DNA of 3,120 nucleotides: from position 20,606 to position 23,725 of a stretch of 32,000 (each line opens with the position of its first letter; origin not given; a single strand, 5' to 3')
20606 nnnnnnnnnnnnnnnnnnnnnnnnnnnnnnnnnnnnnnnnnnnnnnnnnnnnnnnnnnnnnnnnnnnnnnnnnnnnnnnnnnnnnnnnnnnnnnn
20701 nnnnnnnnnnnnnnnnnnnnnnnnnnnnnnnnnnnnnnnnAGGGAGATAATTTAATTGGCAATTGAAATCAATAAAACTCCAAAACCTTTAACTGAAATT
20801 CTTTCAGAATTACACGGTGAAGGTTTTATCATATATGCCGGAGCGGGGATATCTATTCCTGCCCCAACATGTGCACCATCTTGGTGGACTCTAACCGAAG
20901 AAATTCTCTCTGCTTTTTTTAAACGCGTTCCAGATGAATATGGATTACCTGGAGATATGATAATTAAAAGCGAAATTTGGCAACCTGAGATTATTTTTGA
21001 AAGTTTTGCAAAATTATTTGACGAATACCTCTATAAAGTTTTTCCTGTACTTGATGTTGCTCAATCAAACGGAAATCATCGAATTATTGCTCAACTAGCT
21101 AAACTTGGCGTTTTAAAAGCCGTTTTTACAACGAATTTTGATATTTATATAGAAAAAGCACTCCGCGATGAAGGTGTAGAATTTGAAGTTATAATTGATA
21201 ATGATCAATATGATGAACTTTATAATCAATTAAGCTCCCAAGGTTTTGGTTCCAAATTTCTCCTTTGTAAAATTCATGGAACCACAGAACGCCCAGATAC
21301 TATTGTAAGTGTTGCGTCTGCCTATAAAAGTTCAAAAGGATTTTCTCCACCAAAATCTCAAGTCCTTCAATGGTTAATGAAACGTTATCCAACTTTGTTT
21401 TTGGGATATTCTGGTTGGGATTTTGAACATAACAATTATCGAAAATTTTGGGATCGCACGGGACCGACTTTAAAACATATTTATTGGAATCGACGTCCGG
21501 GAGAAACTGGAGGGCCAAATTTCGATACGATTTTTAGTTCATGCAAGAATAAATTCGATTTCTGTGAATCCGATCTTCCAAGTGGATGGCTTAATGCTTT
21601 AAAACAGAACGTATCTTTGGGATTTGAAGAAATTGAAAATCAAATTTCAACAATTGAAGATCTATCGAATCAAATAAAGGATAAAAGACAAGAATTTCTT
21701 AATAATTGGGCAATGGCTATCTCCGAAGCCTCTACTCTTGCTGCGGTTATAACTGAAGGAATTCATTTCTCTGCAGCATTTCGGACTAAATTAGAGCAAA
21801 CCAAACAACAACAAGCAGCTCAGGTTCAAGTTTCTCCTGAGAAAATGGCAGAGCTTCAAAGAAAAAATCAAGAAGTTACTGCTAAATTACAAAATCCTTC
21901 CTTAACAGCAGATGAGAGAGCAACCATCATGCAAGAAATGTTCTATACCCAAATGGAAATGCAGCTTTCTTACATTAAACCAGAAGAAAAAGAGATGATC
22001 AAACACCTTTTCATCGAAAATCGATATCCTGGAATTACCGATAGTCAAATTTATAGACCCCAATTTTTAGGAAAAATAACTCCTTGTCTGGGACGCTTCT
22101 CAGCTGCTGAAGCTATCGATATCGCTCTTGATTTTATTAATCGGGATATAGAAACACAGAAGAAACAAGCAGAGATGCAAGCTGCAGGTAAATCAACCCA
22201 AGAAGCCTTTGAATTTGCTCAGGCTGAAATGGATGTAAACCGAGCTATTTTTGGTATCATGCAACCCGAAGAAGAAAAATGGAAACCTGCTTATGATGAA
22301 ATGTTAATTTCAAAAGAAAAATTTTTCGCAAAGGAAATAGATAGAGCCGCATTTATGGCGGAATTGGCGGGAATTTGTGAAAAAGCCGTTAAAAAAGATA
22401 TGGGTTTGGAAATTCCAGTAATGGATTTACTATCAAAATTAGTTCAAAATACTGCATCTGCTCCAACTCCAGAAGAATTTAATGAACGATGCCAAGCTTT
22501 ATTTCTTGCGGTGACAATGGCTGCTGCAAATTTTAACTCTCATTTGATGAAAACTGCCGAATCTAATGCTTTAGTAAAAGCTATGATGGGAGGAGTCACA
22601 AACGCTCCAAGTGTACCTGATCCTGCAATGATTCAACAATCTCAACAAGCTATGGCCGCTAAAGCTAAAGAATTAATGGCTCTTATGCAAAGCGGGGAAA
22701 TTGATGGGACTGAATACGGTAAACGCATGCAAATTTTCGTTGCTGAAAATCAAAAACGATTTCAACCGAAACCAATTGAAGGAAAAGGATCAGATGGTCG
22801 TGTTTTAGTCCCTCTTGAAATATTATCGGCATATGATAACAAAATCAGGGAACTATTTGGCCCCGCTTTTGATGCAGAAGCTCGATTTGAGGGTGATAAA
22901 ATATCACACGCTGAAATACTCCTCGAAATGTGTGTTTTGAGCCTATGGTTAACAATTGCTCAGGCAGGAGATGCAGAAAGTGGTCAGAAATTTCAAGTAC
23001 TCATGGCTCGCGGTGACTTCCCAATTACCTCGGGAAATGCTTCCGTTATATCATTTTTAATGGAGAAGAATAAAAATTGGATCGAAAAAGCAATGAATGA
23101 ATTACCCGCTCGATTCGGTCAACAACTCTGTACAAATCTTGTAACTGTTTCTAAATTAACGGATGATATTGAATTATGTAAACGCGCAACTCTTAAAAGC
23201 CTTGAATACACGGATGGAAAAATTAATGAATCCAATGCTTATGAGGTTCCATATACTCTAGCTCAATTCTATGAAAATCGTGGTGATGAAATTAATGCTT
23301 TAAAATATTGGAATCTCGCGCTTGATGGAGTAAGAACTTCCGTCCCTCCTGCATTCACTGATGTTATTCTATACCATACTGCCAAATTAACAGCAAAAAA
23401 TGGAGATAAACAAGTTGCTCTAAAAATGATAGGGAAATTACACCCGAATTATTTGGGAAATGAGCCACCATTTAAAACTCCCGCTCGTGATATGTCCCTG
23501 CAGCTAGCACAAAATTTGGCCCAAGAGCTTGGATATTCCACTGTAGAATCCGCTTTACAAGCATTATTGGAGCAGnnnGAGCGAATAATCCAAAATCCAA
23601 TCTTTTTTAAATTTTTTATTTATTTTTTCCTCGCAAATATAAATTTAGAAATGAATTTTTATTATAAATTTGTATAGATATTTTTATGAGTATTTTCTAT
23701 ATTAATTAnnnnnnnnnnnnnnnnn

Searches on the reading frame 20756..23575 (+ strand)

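Call 67: search_protein_families(library=pfam, proteins=[window:20756-23575:+], max_evalue=0.001)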
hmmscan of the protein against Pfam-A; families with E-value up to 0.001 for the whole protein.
window:20756-23575:+ (940 aa): 1 family
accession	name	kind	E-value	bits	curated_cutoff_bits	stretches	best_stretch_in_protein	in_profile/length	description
PF13289.12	SIR2_2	-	2.3e-14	54.1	24.5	1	122-237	2-110/141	SIR2-like domain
